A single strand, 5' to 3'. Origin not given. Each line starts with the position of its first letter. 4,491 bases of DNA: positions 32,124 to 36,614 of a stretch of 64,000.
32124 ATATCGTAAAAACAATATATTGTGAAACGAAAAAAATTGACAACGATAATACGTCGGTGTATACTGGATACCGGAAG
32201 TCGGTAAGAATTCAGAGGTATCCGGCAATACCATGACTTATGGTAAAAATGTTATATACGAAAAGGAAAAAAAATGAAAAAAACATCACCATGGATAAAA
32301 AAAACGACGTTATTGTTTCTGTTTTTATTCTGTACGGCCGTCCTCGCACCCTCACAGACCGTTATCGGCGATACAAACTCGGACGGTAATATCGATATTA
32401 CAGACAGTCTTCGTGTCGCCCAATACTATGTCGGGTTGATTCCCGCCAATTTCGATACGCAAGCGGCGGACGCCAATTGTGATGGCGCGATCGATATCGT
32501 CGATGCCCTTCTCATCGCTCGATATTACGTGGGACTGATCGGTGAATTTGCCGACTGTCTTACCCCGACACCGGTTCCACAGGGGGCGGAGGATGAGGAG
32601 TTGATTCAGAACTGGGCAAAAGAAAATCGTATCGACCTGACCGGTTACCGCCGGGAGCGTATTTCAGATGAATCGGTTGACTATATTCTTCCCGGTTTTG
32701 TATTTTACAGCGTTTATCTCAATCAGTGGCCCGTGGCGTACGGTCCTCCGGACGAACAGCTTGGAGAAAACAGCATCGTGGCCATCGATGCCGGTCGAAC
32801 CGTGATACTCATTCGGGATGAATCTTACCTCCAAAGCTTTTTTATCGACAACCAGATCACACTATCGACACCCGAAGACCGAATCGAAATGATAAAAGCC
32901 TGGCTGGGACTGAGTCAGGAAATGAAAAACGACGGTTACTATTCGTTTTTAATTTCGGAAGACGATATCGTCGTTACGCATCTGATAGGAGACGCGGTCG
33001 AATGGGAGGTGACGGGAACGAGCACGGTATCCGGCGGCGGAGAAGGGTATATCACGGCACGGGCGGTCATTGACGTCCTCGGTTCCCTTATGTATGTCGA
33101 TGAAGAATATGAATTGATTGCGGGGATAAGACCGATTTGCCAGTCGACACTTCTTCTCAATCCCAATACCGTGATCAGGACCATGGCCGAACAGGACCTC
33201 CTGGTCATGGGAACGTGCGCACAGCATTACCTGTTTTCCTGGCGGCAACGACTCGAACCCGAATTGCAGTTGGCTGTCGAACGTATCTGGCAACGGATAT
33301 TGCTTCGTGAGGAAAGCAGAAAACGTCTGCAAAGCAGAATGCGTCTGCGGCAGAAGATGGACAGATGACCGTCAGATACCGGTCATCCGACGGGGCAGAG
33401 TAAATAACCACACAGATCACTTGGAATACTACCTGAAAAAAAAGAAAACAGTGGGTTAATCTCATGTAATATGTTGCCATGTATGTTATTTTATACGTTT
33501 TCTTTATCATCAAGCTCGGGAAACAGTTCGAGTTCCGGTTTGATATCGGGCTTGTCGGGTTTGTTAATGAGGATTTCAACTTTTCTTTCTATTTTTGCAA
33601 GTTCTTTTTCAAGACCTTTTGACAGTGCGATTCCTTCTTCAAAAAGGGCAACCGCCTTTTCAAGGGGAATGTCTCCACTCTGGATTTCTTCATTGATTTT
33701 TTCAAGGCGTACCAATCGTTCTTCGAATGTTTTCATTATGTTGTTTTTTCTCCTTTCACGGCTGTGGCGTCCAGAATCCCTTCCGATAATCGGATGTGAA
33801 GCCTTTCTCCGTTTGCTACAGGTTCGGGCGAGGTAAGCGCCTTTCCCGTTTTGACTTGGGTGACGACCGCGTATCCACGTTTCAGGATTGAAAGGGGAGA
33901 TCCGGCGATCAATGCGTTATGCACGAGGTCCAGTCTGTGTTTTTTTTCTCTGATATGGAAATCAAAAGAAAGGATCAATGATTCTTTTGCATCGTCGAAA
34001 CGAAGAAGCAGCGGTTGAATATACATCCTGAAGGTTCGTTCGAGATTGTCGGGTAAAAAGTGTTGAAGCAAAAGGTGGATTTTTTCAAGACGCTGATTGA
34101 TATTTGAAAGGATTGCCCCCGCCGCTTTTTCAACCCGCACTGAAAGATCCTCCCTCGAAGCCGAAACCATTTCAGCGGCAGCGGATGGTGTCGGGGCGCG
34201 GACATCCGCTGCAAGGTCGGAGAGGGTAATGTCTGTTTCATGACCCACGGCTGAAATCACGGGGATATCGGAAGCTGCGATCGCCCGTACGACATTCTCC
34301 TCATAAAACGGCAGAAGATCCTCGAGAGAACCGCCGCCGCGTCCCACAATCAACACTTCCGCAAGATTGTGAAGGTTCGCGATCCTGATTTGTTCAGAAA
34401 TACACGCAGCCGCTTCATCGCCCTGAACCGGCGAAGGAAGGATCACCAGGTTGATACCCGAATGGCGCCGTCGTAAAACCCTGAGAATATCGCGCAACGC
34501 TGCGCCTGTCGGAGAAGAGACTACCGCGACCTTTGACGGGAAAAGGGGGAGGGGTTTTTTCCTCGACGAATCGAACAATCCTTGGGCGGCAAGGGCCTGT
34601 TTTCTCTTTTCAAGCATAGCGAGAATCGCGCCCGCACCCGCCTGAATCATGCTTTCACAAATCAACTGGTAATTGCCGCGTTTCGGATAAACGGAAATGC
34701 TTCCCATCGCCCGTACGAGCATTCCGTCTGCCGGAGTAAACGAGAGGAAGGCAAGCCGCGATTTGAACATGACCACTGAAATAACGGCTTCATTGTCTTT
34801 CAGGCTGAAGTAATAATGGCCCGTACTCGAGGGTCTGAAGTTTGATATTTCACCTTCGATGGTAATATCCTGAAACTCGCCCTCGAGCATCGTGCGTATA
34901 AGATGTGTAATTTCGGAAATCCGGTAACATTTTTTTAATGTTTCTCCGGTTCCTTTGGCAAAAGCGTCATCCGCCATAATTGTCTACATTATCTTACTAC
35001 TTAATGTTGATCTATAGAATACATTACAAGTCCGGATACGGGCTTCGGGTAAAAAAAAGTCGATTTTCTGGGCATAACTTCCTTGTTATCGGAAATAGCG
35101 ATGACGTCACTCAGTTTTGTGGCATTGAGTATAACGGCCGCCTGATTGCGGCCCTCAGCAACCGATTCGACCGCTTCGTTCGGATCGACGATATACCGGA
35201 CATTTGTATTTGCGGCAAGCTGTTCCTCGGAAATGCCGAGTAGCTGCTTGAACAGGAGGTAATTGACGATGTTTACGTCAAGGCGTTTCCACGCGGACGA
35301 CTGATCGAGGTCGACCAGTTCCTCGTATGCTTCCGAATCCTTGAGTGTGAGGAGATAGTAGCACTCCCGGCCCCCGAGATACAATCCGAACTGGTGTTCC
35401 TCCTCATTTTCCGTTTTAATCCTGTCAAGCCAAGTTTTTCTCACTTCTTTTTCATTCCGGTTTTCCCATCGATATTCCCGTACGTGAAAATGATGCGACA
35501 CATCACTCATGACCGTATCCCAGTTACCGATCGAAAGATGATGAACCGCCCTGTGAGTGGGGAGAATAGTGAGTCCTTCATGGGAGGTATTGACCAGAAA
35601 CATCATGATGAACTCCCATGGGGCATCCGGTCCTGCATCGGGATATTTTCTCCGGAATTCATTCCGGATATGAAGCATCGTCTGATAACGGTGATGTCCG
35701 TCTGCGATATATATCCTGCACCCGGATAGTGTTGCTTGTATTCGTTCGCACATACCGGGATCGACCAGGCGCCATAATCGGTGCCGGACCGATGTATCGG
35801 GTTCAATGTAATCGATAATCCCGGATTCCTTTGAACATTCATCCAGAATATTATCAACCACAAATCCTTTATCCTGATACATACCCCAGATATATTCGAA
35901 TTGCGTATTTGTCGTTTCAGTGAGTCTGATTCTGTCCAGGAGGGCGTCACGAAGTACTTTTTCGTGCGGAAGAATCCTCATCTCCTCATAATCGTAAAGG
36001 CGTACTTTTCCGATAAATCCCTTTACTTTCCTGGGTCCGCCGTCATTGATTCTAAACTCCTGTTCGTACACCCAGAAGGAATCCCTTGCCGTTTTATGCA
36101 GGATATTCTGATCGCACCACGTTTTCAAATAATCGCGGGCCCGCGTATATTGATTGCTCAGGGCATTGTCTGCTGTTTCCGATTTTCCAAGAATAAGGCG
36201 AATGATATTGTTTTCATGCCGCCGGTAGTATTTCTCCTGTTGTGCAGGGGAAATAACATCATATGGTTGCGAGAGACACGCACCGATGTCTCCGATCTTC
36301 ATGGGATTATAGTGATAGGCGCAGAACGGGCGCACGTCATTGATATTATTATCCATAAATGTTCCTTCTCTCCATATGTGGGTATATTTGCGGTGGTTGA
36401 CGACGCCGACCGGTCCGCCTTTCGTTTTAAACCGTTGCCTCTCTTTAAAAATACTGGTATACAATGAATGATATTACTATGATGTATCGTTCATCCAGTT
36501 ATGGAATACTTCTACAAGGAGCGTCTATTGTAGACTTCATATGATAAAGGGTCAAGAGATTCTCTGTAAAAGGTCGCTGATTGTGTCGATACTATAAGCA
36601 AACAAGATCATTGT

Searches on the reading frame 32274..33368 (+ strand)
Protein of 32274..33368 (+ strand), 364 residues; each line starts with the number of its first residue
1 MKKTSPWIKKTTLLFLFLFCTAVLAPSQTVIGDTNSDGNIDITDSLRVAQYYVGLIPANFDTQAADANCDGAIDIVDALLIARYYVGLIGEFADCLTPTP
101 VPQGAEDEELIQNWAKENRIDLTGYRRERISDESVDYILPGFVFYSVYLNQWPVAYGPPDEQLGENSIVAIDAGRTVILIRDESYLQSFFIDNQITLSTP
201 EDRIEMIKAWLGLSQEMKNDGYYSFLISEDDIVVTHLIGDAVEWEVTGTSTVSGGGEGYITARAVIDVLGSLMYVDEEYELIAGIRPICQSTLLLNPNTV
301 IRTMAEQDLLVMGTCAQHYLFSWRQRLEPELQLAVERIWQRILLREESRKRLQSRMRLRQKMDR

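Call 8: search_protein_families(library=pfam, proteins=[window:32274-33368:+], max_evalue=0.001)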
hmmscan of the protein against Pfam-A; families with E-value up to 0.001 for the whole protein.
window:32274-33368:+ (364 aa): 1 family
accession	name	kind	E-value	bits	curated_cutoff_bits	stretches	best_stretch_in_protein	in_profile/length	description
PF00404.24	Dockerin_1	-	9.1e-10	39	22.9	1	32-84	2-55/57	Dockerin type I domain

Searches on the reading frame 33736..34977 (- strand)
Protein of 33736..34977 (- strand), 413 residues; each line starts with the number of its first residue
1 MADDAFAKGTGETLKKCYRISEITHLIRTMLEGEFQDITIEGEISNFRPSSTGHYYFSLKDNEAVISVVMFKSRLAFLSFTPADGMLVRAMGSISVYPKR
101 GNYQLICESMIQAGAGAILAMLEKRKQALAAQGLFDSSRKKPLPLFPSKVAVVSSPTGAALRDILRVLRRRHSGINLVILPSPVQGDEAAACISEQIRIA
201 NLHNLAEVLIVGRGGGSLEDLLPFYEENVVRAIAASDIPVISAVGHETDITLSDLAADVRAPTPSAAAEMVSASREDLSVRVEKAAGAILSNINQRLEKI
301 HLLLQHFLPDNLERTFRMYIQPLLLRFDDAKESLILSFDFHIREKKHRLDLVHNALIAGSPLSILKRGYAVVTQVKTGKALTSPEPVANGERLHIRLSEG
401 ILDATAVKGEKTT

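Call 8: search_protein_families(library=pfam, proteins=[window:33736-34977:-], max_evalue=0.001)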
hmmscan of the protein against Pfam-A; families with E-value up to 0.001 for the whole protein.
window:33736-34977:- (413 aa): 3 families
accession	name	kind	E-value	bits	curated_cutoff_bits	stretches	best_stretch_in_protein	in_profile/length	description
PF02601.20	Exonuc_VII_L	-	2.8e-81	273.9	35.9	2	134-334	1-199/315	Exonuclease VII, large subunit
PF13742.12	tRNA_anti_2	-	1e-29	103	27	1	18-110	1-94/95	OB-fold nucleic acid binding domain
PF01336.31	tRNA_anti-codon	-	4.4e-10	39.8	27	1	38-110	1-72/75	OB-fold nucleic acid binding domain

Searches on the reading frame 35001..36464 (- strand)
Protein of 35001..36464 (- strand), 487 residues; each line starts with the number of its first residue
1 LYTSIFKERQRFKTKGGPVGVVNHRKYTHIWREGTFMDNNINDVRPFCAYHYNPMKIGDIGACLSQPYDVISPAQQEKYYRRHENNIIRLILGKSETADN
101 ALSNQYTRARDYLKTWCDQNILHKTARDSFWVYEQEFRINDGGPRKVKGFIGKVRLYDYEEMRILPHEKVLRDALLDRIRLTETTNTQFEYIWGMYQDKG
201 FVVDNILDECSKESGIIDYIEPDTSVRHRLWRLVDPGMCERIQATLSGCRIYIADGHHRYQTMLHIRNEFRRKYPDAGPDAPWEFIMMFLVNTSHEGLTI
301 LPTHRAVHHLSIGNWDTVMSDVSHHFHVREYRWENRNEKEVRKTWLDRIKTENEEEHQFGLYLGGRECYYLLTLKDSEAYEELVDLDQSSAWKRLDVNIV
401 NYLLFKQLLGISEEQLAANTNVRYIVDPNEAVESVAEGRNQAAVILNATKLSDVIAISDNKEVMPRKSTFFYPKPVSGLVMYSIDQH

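Call 8: search_protein_families(library=pfam, proteins=[window:35001-36464:-], max_evalue=0.001)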
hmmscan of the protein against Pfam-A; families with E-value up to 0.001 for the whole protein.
window:35001-36464:- (487 aa): 1 family
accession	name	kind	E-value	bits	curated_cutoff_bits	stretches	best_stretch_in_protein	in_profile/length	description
PF06245.16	DUF1015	-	1.1e-84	284.5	25.8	1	44-397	1-324/325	Protein of unknown function (DUF1015)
